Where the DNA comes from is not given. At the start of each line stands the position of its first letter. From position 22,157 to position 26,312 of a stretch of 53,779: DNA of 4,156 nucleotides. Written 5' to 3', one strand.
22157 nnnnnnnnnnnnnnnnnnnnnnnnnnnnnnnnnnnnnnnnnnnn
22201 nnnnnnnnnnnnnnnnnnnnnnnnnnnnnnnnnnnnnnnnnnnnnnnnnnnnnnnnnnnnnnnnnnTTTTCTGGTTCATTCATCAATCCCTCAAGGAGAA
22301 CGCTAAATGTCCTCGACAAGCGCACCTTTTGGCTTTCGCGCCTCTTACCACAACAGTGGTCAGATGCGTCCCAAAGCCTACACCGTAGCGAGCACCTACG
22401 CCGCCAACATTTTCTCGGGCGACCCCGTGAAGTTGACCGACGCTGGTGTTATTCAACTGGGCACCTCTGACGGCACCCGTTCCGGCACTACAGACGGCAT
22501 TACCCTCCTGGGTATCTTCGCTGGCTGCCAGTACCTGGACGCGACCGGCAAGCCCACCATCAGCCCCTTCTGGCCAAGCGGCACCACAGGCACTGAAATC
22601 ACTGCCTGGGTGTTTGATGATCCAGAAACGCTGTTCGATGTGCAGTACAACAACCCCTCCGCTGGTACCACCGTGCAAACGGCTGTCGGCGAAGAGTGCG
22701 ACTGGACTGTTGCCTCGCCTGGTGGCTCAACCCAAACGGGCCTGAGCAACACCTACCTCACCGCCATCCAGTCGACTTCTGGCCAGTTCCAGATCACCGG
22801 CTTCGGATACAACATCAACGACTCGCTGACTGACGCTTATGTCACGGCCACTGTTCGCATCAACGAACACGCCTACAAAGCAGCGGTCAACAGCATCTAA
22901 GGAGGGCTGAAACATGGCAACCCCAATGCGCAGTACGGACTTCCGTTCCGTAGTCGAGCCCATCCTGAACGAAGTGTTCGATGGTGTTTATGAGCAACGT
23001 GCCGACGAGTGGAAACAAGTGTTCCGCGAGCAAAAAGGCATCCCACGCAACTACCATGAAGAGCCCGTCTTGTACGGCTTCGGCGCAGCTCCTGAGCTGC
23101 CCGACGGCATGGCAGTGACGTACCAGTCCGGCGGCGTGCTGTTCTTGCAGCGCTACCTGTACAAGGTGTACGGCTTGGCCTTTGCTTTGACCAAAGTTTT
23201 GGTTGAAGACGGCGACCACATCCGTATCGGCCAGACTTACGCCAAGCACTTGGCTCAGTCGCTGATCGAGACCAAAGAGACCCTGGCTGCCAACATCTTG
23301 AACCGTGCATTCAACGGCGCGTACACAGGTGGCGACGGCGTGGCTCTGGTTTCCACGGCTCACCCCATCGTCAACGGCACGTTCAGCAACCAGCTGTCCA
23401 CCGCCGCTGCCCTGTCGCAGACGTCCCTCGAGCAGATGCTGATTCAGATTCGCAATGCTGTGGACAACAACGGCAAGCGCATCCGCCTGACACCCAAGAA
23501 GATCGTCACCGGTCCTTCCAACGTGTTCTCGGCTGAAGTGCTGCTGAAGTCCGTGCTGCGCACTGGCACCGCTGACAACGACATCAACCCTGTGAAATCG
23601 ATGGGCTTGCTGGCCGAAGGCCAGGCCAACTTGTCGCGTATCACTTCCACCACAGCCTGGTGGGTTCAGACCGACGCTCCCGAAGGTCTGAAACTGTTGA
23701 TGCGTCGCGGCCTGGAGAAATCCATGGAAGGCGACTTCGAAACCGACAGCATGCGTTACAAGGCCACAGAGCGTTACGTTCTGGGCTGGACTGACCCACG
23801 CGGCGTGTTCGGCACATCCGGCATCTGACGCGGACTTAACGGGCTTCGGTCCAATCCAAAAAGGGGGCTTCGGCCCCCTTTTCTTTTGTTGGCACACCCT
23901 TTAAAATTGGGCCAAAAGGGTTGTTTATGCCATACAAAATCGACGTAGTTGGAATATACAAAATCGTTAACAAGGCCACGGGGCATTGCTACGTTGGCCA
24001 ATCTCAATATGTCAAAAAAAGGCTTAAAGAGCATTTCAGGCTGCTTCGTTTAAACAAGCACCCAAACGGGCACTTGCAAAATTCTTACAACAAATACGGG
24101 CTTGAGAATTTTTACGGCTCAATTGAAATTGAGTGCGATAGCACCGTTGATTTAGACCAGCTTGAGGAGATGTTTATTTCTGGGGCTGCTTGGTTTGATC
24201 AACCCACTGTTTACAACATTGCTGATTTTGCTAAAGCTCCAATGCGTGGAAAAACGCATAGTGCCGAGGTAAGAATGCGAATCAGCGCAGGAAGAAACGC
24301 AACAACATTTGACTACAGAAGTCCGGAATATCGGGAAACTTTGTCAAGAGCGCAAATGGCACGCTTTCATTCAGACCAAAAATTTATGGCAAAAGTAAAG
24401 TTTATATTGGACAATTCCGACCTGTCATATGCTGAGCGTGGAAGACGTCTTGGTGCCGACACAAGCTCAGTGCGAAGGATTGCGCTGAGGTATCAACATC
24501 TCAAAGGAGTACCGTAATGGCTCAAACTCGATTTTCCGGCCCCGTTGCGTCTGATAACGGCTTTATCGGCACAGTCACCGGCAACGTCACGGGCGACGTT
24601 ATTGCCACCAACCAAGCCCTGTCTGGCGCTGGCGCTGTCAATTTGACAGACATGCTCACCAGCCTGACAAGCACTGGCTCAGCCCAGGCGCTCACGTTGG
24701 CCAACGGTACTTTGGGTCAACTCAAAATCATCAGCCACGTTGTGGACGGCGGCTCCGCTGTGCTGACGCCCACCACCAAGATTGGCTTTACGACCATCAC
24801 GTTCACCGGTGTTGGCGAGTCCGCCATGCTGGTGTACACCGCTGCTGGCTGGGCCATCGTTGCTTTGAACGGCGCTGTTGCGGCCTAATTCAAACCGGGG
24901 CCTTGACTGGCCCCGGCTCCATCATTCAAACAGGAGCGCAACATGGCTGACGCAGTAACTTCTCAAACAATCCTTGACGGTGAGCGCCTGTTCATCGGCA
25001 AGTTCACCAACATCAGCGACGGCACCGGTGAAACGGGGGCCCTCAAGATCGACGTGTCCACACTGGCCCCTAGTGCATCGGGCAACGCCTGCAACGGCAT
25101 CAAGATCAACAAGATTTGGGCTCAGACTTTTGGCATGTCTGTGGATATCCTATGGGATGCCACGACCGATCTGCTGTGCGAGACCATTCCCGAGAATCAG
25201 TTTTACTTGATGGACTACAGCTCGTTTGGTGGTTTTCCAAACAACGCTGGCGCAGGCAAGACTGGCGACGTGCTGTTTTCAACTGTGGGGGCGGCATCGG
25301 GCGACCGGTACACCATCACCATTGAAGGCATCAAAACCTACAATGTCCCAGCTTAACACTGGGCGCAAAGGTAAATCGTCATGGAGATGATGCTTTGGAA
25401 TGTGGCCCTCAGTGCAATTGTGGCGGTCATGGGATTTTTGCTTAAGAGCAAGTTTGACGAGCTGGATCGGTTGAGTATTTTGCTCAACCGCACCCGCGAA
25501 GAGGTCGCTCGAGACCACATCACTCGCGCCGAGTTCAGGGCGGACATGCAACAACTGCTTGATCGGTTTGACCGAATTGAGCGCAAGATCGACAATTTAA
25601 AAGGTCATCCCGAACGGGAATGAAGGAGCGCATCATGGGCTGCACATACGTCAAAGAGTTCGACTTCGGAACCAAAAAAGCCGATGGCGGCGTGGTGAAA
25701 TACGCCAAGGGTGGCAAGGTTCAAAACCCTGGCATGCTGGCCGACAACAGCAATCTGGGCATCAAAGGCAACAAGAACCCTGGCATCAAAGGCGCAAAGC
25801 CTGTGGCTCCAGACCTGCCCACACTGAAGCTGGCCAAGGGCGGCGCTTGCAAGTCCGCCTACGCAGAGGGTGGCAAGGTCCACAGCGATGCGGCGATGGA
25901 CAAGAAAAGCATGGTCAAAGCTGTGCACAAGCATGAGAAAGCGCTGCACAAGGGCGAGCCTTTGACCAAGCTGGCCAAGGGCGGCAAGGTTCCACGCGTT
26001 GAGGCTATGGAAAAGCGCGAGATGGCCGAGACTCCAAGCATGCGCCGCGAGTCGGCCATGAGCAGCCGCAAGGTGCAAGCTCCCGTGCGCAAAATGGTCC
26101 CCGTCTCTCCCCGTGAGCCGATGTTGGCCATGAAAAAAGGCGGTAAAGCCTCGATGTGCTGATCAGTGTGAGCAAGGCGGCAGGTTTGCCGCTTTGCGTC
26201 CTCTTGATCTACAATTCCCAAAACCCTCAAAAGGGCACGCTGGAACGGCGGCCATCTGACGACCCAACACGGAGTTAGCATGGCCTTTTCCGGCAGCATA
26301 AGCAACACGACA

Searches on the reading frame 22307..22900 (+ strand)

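Call 15: search_protein_families(library=phrogs, proteins=[window:22307-22900:+], max_evalue=0.01)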
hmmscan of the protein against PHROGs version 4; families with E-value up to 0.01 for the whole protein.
window:22307-22900:+ (197 aa): 1 family
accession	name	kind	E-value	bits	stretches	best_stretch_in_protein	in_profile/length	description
phrog_37556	-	unknown function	1.2e-11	45.8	1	5-194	5-185/187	-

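Call 60: search_protein_families(library=pfam, proteins=[window:22307-22900:+], max_evalue=0.01)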
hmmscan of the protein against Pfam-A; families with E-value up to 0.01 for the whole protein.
window:22307-22900:+ (197 aa): 0 families

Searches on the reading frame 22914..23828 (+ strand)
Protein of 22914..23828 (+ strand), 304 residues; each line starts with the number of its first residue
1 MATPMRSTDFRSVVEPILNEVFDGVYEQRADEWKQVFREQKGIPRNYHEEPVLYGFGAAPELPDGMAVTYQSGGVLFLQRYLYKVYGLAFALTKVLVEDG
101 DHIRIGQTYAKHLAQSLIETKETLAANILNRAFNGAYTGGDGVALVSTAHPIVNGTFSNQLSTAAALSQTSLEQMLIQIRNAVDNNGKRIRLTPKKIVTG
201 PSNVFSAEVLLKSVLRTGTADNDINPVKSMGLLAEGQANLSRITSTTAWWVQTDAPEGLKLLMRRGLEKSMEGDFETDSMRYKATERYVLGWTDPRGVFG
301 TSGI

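Call 15: search_protein_families(library=phrogs, proteins=[window:22914-23828:+], max_evalue=0.01)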
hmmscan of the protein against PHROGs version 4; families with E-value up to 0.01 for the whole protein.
window:22914-23828:+ (304 aa): 3 families
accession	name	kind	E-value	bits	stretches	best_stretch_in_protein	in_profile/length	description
phrog_4523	-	head and packaging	1.2e-12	48.3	1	86-302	436-642/644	major head and protease protein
phrog_133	-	head and packaging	2.3e-11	44.1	1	7-300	380-664/668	head maturation protease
phrog_371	-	head and packaging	3.3e-08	34.2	0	165-224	233-291/303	major head protein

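Call 60: search_protein_families(library=pfam, proteins=[window:22914-23828:+], max_evalue=0.01)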
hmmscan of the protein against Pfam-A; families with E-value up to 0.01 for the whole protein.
window:22914-23828:+ (304 aa): 2 families
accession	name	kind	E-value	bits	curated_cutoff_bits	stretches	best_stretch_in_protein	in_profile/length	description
PF25209.1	Phage_capsid_4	-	5.4e-11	43.7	27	1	6-298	5-259/262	Phage capsid protein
PF10124.15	Mu-like_gpT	-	1.2e-05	25.3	20.1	1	164-224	217-277/289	Mu-like prophage major head subunit gpT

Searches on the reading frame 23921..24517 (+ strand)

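Call 15: search_protein_families(library=phrogs, proteins=[window:23921-24517:+], max_evalue=0.01)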
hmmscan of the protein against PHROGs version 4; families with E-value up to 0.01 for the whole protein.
window:23921-24517:+ (198 aa): 5 families
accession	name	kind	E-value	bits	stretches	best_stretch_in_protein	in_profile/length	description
phrog_314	-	DNA, RNA and nucleotide metabolism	3.4e-21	76.8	1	11-161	180-318/574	homing endonuclease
phrog_7168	-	DNA, RNA and nucleotide metabolism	2.1e-20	74.4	1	11-123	3-113/284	homing endonuclease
phrog_19446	-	DNA, RNA and nucleotide metabolism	8.3e-07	29.8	1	11-171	3-124/254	homing endonuclease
phrog_5123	-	DNA, RNA and nucleotide metabolism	1.3e-05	26.1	1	10-87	2-77/152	homing endonuclease with GIY-YIG motif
phrog_13862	-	DNA, RNA and nucleotide metabolism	1.6e-05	25.9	1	9-58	27-76/112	endonuclease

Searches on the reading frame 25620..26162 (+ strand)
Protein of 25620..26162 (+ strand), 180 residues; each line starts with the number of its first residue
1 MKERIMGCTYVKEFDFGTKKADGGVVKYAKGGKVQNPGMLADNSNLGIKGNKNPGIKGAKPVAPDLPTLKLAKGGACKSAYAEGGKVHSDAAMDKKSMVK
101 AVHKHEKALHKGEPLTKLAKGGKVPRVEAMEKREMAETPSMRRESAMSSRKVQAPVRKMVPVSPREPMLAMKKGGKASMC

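Call 15: search_protein_families(library=phrogs, proteins=[window:25620-26162:+], max_evalue=0.01)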
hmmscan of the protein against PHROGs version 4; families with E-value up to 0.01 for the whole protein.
window:25620-26162:+ (180 aa): 0 families

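Call 84: search_dna_similar(query=window:25620-26162:+, collection=phages, mode=protein, max_rows=20, max_evalue=0.001)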
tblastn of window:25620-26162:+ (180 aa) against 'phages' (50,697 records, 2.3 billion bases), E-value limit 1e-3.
No match.
